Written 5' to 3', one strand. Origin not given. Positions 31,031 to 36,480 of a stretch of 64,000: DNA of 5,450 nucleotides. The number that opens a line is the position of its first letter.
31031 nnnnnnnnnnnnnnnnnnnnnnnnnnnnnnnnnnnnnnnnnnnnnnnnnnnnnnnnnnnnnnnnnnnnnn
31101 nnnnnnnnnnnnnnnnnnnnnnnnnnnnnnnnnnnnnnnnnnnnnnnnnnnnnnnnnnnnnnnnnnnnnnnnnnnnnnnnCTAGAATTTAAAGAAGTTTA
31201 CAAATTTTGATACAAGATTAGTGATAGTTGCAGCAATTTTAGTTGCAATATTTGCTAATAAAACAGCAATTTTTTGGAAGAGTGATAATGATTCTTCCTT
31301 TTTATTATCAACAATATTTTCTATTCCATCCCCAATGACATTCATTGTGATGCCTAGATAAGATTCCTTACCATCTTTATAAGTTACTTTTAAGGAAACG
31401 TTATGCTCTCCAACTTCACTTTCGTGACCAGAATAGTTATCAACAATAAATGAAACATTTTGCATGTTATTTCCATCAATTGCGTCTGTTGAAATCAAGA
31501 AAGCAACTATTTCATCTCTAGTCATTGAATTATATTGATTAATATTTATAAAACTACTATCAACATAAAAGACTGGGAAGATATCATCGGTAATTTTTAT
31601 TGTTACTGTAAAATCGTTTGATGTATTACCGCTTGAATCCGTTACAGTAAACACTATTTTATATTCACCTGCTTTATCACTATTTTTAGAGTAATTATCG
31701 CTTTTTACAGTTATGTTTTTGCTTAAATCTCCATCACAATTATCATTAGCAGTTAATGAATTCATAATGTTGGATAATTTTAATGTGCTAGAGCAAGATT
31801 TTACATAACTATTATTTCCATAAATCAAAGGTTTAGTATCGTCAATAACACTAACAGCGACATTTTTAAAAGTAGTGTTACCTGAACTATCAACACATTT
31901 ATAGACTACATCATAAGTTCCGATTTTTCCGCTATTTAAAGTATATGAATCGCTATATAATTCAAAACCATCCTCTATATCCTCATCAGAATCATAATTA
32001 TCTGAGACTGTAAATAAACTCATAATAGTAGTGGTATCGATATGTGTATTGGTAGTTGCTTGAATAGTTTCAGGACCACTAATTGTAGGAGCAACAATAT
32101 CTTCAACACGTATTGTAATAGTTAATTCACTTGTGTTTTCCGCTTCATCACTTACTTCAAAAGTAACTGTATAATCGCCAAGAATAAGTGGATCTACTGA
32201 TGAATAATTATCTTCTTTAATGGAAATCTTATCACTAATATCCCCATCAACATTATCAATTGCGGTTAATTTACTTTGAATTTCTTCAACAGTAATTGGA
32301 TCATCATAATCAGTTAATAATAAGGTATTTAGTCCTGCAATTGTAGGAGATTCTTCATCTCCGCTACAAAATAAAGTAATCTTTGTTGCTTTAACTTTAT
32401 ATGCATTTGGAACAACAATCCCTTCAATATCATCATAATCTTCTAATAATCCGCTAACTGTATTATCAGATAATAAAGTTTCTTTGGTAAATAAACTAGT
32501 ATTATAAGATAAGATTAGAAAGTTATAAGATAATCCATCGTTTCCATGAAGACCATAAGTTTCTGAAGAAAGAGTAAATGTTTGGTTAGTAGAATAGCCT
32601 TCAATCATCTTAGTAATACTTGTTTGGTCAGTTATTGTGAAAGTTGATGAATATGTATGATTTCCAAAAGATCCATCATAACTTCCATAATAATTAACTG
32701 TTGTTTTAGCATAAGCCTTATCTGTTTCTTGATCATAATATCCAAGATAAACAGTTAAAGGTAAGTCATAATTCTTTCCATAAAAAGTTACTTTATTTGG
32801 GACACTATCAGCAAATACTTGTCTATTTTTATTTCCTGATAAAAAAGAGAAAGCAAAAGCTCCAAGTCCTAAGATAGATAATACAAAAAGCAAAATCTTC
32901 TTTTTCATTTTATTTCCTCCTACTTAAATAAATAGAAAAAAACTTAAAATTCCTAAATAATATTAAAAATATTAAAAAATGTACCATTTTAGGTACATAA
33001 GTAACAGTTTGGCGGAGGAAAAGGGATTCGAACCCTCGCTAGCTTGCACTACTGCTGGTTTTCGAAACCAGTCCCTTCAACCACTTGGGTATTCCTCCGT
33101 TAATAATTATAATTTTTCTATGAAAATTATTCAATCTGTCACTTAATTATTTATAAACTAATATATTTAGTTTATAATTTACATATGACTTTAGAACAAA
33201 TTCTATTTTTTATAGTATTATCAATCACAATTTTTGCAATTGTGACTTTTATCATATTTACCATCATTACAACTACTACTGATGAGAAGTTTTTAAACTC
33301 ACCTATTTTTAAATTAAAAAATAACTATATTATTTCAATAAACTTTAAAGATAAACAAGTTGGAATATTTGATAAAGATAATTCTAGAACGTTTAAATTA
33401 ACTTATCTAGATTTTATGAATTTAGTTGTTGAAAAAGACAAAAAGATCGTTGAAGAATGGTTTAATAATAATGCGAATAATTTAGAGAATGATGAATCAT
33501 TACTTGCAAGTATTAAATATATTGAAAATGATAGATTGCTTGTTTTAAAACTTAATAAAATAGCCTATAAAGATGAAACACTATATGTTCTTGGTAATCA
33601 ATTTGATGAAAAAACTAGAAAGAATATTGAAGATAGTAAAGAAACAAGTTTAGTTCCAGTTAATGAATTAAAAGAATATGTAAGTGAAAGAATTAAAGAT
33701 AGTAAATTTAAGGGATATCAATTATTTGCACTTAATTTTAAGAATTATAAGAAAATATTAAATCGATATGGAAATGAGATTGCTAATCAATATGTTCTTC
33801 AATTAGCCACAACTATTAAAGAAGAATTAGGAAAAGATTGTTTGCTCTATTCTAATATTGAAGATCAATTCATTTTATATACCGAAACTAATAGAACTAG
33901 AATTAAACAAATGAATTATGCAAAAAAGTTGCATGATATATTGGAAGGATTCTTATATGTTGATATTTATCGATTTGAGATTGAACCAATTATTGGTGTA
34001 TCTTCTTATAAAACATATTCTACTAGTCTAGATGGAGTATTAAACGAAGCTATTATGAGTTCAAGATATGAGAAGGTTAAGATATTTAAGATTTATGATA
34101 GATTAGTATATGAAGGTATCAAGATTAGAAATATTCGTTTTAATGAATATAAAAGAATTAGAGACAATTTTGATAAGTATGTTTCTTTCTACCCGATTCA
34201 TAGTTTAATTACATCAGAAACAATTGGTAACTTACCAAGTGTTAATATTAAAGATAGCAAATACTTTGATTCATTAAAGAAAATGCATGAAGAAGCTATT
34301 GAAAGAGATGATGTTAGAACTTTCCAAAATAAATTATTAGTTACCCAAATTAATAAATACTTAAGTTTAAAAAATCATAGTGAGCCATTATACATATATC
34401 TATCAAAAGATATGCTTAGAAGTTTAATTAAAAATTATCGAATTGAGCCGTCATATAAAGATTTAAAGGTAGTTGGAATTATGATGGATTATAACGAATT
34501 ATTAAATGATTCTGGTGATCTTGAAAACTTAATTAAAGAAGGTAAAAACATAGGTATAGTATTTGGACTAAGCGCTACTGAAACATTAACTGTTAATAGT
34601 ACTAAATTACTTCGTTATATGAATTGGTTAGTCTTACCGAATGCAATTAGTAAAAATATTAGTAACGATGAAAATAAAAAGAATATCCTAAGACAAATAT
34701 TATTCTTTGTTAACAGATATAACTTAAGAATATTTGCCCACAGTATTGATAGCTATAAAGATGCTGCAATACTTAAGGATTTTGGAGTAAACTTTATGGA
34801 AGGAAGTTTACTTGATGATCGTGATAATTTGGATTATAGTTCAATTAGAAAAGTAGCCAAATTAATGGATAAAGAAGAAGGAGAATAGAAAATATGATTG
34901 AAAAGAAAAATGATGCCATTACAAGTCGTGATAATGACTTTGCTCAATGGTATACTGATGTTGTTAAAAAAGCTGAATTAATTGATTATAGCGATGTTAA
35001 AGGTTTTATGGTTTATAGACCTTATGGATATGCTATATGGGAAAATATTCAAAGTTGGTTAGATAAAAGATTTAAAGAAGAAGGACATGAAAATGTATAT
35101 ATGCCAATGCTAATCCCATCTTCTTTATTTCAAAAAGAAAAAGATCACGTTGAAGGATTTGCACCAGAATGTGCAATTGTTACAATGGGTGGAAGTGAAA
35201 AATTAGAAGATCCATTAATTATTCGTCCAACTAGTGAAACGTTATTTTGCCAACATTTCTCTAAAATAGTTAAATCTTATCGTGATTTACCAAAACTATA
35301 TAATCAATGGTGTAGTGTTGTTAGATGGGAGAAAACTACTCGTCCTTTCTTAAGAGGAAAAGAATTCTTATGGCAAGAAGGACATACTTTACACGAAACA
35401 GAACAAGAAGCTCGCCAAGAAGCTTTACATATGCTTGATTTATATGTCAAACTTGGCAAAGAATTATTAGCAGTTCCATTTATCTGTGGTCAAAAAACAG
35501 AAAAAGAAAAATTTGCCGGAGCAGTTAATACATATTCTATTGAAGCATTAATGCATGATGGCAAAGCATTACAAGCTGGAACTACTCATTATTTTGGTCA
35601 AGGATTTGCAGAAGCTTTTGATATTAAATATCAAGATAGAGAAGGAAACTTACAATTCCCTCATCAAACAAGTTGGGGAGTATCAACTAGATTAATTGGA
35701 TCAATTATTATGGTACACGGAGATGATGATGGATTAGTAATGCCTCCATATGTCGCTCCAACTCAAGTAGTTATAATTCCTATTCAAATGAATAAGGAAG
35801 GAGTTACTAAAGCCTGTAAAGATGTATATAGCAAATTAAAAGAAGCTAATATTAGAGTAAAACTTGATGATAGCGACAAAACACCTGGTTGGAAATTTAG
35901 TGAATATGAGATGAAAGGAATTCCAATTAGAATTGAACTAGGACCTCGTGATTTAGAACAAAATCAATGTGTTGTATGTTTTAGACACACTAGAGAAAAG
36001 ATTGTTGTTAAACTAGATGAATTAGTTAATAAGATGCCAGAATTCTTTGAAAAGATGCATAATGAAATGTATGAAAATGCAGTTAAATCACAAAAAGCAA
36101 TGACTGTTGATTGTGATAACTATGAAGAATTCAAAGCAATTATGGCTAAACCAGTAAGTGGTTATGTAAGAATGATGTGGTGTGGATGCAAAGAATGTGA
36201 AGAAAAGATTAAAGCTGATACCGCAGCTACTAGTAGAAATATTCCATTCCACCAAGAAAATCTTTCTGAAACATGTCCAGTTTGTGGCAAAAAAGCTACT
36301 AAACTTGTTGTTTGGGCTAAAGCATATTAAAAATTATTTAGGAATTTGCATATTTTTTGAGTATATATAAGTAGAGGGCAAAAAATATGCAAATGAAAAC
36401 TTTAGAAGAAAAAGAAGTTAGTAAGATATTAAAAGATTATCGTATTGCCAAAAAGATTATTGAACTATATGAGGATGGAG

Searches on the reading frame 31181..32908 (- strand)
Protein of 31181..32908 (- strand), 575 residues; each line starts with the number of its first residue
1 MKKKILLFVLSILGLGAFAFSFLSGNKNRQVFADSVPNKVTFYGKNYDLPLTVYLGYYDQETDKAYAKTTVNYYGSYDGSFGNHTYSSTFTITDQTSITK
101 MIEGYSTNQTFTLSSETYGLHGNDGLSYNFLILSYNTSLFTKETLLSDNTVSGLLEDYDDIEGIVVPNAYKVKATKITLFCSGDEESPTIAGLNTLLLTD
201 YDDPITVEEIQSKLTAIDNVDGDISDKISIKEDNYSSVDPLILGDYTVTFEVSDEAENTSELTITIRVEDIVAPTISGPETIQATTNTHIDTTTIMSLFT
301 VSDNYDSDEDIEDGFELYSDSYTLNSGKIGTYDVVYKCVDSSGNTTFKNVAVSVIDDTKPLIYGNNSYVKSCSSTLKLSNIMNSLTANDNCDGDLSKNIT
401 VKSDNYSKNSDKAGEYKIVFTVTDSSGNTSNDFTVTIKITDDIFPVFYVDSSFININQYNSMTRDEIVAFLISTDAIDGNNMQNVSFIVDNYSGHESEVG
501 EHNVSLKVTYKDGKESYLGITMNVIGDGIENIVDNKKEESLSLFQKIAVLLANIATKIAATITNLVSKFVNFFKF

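Call 68: search_protein_families(library=pfam, proteins=[window:31181-32908:-], max_evalue=0.00001)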
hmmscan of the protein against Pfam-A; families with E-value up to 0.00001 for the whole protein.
window:31181-32908:- (575 aa): 1 family
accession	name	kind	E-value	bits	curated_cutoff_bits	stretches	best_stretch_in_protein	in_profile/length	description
PF16403.11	Bact_surface_Ig-like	-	8.4e-15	55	27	0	385-430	22-63/71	Bacterial surface protein, Ig-like domain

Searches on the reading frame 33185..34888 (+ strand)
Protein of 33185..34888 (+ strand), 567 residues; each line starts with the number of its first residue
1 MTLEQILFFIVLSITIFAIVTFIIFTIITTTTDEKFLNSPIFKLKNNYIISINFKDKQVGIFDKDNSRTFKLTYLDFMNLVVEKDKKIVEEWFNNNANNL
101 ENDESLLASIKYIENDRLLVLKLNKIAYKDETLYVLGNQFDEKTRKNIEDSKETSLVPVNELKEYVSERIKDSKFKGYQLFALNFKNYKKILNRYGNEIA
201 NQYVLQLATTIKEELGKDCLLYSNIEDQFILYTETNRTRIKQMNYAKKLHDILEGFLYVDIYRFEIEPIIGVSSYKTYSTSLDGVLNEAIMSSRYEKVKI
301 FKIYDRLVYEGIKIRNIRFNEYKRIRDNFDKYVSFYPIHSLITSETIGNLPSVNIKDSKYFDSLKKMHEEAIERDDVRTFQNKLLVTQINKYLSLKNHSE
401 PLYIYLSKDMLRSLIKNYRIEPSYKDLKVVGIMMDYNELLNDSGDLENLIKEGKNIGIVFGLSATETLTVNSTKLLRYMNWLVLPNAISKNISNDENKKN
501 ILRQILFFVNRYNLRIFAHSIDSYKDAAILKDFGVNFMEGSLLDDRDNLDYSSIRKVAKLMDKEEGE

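Call 68: search_protein_families(library=pfam, proteins=[window:33185-34888:+], max_evalue=0.00001)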
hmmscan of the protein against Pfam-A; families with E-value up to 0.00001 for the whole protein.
window:33185-34888:+ (567 aa): 0 families

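Call 93: search_protein_families(library=pfam, proteins=[window:33185-34888:+], max_evalue=0.0001)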
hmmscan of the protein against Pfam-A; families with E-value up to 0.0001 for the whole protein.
window:33185-34888:+ (567 aa): 1 family
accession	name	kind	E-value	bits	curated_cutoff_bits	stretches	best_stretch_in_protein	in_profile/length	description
PF00990.26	GGDEF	-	4.2e-05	23.8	23.8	1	162-289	15-147/161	Diguanylate cyclase, GGDEF domain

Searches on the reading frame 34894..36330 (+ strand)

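Call 68: search_protein_families(library=pfam, proteins=[window:34894-36330:+], max_evalue=0.00001)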
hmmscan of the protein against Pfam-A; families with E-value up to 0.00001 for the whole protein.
window:34894-36330:+ (478 aa): 3 families
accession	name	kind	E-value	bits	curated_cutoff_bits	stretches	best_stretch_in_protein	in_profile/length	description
PF03129.25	HGTP_anticodon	-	4.7e-26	91.2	21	1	291-382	1-92/94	Anticodon binding domain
PF00587.30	tRNA-synt_2b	-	1.7e-23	84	29.3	1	104-272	7-176/179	tRNA synthetase class II core domain (G, H, P, S and T)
PF09180.16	ProRS-C_1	-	5.1e-22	78.2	31.5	1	410-478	1-71/71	Prolyl-tRNA synthetase, C-terminal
